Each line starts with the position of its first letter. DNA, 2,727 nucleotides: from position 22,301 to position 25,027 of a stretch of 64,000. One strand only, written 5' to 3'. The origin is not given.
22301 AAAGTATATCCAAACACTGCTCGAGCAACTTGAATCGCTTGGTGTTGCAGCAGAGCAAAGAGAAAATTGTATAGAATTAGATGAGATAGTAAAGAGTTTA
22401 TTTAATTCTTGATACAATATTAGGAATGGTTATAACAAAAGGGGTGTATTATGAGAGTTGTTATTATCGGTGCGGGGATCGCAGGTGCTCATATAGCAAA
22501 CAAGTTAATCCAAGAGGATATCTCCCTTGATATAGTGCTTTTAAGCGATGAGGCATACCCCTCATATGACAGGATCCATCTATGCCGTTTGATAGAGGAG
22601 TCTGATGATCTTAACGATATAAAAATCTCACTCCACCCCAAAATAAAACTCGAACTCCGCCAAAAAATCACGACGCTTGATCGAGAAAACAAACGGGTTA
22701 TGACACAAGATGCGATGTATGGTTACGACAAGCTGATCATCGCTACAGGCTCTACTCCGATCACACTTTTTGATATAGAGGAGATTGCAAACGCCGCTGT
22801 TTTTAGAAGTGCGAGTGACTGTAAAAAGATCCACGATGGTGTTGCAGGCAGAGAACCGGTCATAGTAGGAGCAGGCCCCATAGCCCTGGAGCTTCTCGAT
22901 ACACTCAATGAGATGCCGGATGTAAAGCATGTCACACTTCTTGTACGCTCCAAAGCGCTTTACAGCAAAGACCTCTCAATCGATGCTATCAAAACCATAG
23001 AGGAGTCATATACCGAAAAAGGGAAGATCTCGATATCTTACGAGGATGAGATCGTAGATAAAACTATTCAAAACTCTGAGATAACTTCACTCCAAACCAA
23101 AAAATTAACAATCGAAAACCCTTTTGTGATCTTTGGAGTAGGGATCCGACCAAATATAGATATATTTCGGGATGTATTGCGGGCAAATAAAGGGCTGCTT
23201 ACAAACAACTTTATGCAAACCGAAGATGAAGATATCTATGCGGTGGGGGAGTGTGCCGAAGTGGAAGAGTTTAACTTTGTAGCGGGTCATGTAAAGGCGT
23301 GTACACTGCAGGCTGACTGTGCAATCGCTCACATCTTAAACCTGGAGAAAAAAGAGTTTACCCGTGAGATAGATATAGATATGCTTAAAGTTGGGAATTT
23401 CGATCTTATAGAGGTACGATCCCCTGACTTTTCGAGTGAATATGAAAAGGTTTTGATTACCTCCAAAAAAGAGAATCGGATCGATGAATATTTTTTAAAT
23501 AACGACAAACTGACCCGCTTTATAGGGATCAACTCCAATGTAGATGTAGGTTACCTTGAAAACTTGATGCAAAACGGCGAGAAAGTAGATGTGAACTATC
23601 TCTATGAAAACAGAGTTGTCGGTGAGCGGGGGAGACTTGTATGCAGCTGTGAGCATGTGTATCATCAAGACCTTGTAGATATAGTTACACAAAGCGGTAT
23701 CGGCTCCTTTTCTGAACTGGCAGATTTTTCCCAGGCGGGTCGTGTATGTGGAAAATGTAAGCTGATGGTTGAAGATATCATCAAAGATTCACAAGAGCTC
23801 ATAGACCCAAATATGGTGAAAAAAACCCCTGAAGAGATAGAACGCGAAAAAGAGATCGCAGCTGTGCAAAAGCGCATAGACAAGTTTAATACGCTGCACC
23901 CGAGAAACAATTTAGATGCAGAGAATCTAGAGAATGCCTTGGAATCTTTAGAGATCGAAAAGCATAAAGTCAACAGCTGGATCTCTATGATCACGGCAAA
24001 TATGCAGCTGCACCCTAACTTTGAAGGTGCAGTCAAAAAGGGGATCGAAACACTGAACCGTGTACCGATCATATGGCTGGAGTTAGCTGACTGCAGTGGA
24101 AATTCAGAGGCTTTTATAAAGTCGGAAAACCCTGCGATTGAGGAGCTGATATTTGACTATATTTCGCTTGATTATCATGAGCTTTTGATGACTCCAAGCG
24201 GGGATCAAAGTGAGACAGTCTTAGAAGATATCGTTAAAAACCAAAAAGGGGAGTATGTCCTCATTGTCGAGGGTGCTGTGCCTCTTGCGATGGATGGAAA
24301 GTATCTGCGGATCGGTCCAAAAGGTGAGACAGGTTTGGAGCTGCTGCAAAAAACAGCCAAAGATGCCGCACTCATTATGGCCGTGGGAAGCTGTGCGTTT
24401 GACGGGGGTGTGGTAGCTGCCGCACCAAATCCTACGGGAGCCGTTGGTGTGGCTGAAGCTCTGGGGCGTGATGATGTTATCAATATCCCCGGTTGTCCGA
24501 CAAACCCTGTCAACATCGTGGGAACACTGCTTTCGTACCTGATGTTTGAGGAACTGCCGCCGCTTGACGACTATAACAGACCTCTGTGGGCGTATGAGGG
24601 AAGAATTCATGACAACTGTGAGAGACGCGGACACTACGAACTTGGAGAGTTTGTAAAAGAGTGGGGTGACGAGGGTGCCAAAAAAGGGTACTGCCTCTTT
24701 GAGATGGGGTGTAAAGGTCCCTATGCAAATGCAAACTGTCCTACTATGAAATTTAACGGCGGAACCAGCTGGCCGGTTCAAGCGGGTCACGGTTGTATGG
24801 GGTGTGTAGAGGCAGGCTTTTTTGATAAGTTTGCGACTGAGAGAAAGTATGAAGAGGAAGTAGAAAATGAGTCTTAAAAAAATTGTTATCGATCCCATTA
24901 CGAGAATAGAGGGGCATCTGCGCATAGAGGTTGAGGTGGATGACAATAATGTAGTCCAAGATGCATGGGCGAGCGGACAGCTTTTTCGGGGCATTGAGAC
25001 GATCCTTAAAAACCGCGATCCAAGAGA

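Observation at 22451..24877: [NiFe]-hydrogenase small subunit fused behind a NirB-like FAD/NAD(P)H-[2Fe-2S] reductase module: a candidate two-gene soluble H2:NAD(P)+ oxidoreductase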

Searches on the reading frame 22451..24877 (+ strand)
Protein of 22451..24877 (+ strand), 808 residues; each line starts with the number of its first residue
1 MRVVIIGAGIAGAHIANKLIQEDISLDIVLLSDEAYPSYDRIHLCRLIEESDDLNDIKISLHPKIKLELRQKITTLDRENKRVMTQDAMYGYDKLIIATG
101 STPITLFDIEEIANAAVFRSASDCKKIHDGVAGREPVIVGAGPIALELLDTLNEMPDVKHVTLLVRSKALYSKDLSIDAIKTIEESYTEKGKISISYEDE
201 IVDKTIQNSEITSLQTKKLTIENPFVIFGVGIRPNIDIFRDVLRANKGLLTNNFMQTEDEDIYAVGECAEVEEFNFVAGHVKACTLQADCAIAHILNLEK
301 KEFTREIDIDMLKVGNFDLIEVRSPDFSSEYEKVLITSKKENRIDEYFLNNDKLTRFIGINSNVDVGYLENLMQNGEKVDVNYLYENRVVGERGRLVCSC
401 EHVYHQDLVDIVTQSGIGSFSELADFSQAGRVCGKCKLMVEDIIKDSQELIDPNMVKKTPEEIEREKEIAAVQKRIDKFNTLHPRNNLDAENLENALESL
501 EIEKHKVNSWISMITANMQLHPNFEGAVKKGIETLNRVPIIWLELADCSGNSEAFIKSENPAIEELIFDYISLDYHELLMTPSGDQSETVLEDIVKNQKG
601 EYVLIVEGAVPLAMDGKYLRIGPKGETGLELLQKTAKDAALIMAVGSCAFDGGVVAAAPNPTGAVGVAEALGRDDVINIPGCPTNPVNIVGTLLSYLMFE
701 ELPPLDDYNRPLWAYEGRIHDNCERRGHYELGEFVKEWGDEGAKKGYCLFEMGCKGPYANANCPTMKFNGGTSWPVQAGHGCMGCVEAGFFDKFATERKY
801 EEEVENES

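Call 3: search_protein_families(library=pfam, proteins=[window:22451-24877:+], max_evalue=0.01)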
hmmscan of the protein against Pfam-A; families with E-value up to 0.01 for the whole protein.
window:22451-24877:+ (808 aa): 8 families
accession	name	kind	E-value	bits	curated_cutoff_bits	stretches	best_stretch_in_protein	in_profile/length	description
PF07992.20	Pyr_redox_2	-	8e-38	131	26.1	1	1-270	1-279/291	Pyridine nucleotide-disulphide oxidoreductase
PF14720.11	NiFe_hyd_SSU_C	-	2e-29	102.2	27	1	715-795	1-77/80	NiFe/NiFeSe hydrogenase small subunit C-terminal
PF01058.29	Oxidored_q6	-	1.9e-27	95.9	27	1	548-695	1-127/128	NADH ubiquinone oxidoreductase, 20 Kd subunit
PF04324.20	Fer2_BFD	-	2.8e-09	37.6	26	1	396-445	1-49/50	BFD-like [2Fe-2S] binding domain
PF13738.12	Pyr_redox_3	-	5.5e-09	36.1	30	1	63-266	94-305/305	Pyridine nucleotide-disulphide oxidoreductase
PF00070.33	Pyr_redox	-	6.9e-08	33.3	22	1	137-203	3-65/82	Pyridine nucleotide-disulphide oxidoreductase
PF13434.12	Lys_Orn_oxgnase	-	3e-06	27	21.3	1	83-176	139-231/339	L-lysine 6-monooxygenase/L-ornithine 5-monooxygenase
PF13454.12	NAD_binding_9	-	0.0061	17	21.8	0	4-31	1-30/155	FAD-NAD(P)-binding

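Call 4: search_protein_families(library=ncbifam, proteins=[window:22451-24877:+], max_evalue=0.01)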
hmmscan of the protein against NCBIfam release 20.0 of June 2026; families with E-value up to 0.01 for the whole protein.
window:22451-24877:+ (808 aa): 35 families (the best 25 are shown)
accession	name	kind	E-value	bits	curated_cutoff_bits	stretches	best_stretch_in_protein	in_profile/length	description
TIGR00391.1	hydA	subfamily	4e-110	368.4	179.5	1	490-797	3-308/365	hydrogenase small subunit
NF007779.0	PRK10468.1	equivalog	5.3e-83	279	659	1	497-790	8-300/372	hydrogenase 2 small subunit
NF045520.1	H2_NiFeSe_small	exception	4.3e-57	193.9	470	1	519-794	23-308/314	NiFeSe hydrogenase small subunit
TIGR02374.1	nitri_red_nirB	equivalog_domain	7.3e-43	147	578.35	1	3-447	1-468/794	nitrite reductase large subunit NirB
NF042949.2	3PPDioc_HcaD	equivalog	3.9e-29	101.6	450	1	3-303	4-313/386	3-phenylpropionate/cinnamic acid dioxygenase ferredoxin--NAD(+) reductase subunit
NF007123.0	PRK09564.1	equivalog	5.9e-28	97.7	458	1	1-273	1-288/444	CoA-disulfide reductase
NF011565.0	PRK14989.1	subfamily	8.8e-27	93.5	883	1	1-301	4-313/847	nitrite reductase large subunit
NF003437.0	PRK04965.1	equivalog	1.2e-26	93.6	392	1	2-273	4-279/378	NADH:flavorubredoxin reductase NorW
TIGR03385.1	CoA_CoA_reduc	equivalog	9.9e-26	90.5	578.8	1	2-274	1-288/439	CoA-disulfide reductase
NF045765.1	PhenlGlyoxDHPadH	equivalog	3.8e-24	85.3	475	1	66-382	73-393/416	NADH-dependent phenylglyoxylate dehydrogenase subunit epsilon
NF046103.1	NOXase_Strep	equivalog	2.2e-23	83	600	1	2-271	1-283/442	H2O-forming NADH oxidase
NF041682.1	ant_diox_AndAa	equivalog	1.7e-20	73.1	650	1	3-287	6-296/406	anthranilate 1,2-dioxygenase system ferredoxin--NAD(+) reductase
NF007286.0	PRK09754.1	equivalog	5.7e-20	71.4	447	1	3-270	6-278/400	phenylpropionate dioxygenase ferredoxin reductase subunit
NF010037.0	PRK13512.1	equivalog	4.9e-13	48.7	394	1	3-270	4-280/438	CoA-disulfide reductase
NF004945.0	PRK06292.2-3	equivalog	1e-12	47.8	494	1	79-270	117-306/457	dihydrolipoyl dehydrogenase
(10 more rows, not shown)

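Call 9: find_homologous_proteins(query=window:22451-24874:+, max_evalue=1e-10)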
Query window:22451-24874:+ (808 aa): 1366 proteins with E <= 1e-10 among 8000 candidates; the best 120 are listed.
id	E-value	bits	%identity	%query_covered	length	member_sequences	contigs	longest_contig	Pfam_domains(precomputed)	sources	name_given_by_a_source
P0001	0.0e+0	1839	100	100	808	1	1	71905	PF13434.13,PF07992.21,PF00070.34,PF04324.21,PF13738.13,PF01058.30,PF14720.12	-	-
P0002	0.0e+0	1663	88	100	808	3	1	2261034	PF13434.13,PF07992.21,PF00070.34,PF04324.21,PF13738.13,PF01058.30,PF14720.12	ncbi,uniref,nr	ncbi:hydrogenase small subunit [Sulfurimonas marina]|uniref:Hydrogenase small subunit n=1 Tax=Sulfur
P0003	0.0e+0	1632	86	100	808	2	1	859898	PF13434.13,PF07992.21,PF00070.34,PF04324.21,PF13738.13,PF01058.30,PF14720.12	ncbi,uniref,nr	ncbi:hydrogenase small subunit [Sulfurimonas sp. C5]|uniref:hydrogenase small subunit n=1 Tax=Sulfur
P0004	0.0e+0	1483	78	99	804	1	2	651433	PF13434.13,PF07992.21,PF00070.34,PF04324.21,PF13738.13,PF01058.30,PF14720.12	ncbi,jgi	jgi:quinone-reactive Ni/Fe-hydrogenase small subunit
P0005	0.0e+0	1451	76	100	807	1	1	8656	PF13434.13,PF07992.21,PF00070.34,PF04324.21,PF13738.13,PF01058.30,PF14720.12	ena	-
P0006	0.0e+0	1451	76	100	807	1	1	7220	PF13434.13,PF07992.21,PF00070.34,PF04324.21,PF13738.13,PF01058.30,PF14720.12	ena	-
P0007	0.0e+0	1449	76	100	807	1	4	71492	PF13434.13,PF07992.21,PF00070.34,PF04324.21,PF13738.13,PF01058.30,PF14720.12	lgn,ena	-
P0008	0.0e+0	1449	77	99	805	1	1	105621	PF13434.13,PF07992.21,PF00070.34,PF04324.21,PF13738.13,PF01058.30,PF14720.12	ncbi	-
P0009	0.0e+0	1442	76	99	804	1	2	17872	PF13434.13,PF07992.21,PF00070.34,PF04324.21,PF13738.13,PF01058.30,PF14720.12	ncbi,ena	-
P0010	0.0e+0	1442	76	99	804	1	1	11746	PF13434.13,PF07992.21,PF00070.34,PF04324.21,PF13738.13,PF01058.30,PF14720.12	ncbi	-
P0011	0.0e+0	1442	76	99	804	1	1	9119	PF13434.13,PF07992.21,PF00070.34,PF04324.21,PF13738.13,PF01058.30,PF14720.12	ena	-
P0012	0.0e+0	1442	76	99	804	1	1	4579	PF13434.13,PF07992.21,PF00070.34,PF04324.21,PF13738.13,PF01058.30,PF14720.12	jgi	-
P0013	0.0e+0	1441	76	99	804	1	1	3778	PF13434.13,PF07992.21,PF00070.34,PF04324.21,PF13738.13,PF01058.30,PF14720.12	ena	-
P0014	0.0e+0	1439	75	100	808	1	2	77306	PF13434.13,PF07992.21,PF00070.34,PF04324.21,PF13738.13,PF01058.30,PF14720.12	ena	-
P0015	0.0e+0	1438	75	100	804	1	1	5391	PF13434.13,PF07992.21,PF00070.34,PF04324.21,PF13738.13,PF01058.30,PF14720.12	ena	-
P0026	0.0e+0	1430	75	99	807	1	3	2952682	PF13434.13,PF07992.21,PF00070.34,PF04324.21,PF13738.13,PF01058.30,PF14720.12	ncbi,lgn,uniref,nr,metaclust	ncbi:quinone-reactive Ni/Fe-hydrogenase, small chain precursor [Sulfurimonas gotlandica GD1]|uniref:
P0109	0.0e+0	1395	72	100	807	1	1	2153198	PF13434.13,PF07992.21,PF00070.34,PF04324.21,PF13738.13,PF01058.30,PF14720.12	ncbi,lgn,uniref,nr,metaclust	ncbi:hydrogenase small subunit [Sulfurimonas autotrophica]|uniref:Hydrogenase (NiFe) small subunit H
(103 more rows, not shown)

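Call 19: search_solved_structures(query=window:22451-24874:+, max_evalue=0.00001)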
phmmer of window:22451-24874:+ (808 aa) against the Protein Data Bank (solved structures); distinct sequences matched with E-value up to 0.00001: 95 (the best 60 are shown).
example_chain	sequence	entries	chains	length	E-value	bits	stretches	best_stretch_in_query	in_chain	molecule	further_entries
8pou_S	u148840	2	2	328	1.1e-76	261.7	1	533-794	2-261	Uptake hydrogenase small subunit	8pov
8pow_S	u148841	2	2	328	2e-75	257.6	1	533-794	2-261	Uptake hydrogenase small subunit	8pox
8poy_S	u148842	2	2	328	2e-75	257.6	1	533-794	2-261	Uptake hydrogenase small subunit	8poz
3ayx_B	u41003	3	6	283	5.8e-75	256.1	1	530-795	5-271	Membrane-bound hydrogenase small subunit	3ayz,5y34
5mdj_S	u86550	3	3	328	3.5e-74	253.5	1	533-794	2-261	Uptake hydrogenase small subunit; HOXK | Uptake hydrogenase small subunit;HOXK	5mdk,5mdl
3rgw_S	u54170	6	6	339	3.8e-74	253.4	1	533-794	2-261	Membrane-bound hydrogenase (NIFE) small subunit HOXK | Uptake hydrogenase small subunit | Uptake hydrogenase small subunit hoxK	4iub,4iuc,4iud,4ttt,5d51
4c3o_B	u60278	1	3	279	4.7e-74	253.1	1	533-793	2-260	HYDROGENASE-1 SMALL SUBUNIT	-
6ehq_S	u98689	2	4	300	1.6e-73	251.3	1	533-790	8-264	Hydrogenase-2 small chain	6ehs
6gam_S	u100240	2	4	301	1.7e-73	251.2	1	534-790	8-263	Hydrogenase-2 small chain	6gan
6en9_S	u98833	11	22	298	1.7e-73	251.2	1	534-790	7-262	Hydrogenase-2 small chain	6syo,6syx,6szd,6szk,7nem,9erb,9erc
5xvb_S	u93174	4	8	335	4.9e-73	249.7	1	534-790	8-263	[NiFe]-hydrogenase 2 small subunit | Hydrogenase-2 small chain | NiFe hydrogenase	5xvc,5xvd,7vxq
7odg_S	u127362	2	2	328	8.5e-73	248.9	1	533-794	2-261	Uptake hydrogenase small subunit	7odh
6g7m_S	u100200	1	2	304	9.6e-73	248.7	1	534-790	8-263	Hydrogenase-2 small chain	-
3myr_A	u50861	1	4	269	1.7e-72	247.9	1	537-793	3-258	Hydrogenase (NiFe) small subunit HydA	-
6g94_S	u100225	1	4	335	3.4e-72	246.9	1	533-794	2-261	Hydrogenase-1 small chain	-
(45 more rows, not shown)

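Call 26: search_protein_representatives(protein=window:22451-24874:+)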
Query: 808 residues. Proteins with E-value up to 0.001 (for the whole library): 9484; up to 1e-10: 3109; up to 1e-30: 337. The best 150 are listed.
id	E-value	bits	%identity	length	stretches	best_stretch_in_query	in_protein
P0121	0.0e+00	1193.8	63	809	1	1-806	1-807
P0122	4.7e-185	633.4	51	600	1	192-805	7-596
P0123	1.3e-147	509.6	69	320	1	255-574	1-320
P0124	4.2e-127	441.8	62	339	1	134-448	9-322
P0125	3.4e-104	366.0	50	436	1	465-795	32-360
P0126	3.9e-104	365.8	48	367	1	1-365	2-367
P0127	3.0e-101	356.3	47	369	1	475-806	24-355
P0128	1.1e-90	321.4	46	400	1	492-796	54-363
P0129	8.0e-89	315.2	57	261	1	47-312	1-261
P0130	3.7e-84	299.8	44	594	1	494-796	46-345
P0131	1.6e-83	297.7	47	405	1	502-795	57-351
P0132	6.3e-82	292.4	48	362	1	536-795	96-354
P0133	8.4e-82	292.0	44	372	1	509-792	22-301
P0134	3.1e-81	290.1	51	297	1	556-794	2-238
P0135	1.3e-80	288.0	42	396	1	495-794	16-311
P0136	1.9e-80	287.5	46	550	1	508-798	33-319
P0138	8.0e-80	285.4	50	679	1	533-807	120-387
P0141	1.8e-75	271.0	42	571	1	498-800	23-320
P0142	2.9e-75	270.4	43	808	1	491-797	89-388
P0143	2.1e-74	267.5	46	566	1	538-796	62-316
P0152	1.8e-69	251.2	40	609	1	508-796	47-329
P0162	1.4e-65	238.4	48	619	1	560-794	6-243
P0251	2.1e-43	165.0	37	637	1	538-793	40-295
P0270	3.7e-41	157.6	39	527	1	557-774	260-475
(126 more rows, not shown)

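Call 27: list_cluster_members(proteins=[P0121, P0125, P0127, P0128, P0126, P0130, P0131, P0132, P0142, P0122])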
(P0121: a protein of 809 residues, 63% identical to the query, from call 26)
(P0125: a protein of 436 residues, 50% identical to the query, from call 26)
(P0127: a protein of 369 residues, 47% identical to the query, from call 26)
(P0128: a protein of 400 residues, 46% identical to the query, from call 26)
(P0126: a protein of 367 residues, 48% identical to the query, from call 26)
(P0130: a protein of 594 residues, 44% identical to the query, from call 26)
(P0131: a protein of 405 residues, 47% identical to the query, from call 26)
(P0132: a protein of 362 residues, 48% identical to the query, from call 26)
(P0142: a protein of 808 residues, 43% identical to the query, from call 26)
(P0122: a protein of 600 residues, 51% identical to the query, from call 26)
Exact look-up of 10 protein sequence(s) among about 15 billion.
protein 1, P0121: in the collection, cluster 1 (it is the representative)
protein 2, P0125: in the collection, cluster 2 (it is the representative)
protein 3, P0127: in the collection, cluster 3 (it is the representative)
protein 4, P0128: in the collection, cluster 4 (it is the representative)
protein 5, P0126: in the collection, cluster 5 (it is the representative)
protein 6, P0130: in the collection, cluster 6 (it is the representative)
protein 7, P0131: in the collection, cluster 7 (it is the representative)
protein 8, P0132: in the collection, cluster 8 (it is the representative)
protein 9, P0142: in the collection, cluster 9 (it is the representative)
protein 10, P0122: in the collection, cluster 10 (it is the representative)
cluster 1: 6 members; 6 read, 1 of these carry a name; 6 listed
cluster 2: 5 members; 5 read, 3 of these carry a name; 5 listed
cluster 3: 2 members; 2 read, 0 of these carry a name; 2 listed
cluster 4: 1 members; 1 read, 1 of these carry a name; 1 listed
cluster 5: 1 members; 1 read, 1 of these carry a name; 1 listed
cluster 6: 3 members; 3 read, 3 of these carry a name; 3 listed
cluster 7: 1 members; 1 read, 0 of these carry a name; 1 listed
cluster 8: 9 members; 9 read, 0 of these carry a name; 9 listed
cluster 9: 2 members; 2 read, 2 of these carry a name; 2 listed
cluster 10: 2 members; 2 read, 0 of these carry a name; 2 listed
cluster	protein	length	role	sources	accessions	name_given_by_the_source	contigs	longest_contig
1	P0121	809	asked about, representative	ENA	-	-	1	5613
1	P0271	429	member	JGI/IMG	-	quinone-reactive Ni/Fe-hydrogenase small subunit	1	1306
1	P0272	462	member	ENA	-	-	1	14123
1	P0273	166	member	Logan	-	-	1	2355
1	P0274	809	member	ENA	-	-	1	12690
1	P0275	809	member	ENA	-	-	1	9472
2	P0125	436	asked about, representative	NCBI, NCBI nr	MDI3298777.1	MAG: hydrogenase small subunit [Bacillota bacterium] | hydrogenase small subunit [Bacillota bacterium]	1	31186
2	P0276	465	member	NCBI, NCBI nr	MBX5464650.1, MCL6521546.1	MAG: hydrogenase small subunit [Clostridia bacterium] | hydrogenase small subunit [Clostridia bacterium]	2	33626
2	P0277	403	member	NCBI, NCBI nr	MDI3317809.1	MAG: hydrogenase small subunit [Bacillota bacterium] | hydrogenase small subunit [Bacillota bacterium]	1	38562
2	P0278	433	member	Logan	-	-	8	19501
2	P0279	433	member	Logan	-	-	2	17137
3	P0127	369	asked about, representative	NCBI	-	-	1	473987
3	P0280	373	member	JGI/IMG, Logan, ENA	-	-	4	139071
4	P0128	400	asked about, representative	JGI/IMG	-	quinone-reactive Ni/Fe-hydrogenase small subunit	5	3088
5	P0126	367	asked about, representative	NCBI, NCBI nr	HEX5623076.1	MAG TPA: FAD-dependent oxidoreductase, partial [Sulfuricurvum sp.] | FAD-dependent oxidoreductase [Sulfuricurvum sp.]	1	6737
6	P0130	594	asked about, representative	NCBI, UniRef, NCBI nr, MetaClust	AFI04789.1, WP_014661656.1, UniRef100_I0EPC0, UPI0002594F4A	hydrogenase small subunit [Helicobacter cetorum] | Hydrogenase (NiFe) small subunit HydA n=1 Tax=Helicobacter cetorum (strain ATCC BAA-429 / ... | hydrogenase (NiFe) small subunit HydA [Helicobacter cetorum MIT 00-7128]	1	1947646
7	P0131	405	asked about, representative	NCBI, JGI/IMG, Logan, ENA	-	-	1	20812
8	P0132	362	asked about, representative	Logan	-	-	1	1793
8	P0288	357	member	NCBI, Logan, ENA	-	-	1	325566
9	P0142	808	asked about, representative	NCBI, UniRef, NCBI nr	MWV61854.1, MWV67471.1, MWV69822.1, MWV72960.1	hydrogenase small subunit [Helicobacter saguini] | Hydrogenase small subunit n=2 Tax=Helicobacter saguini TaxID=1548018 ...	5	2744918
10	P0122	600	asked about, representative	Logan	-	-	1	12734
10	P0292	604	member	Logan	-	-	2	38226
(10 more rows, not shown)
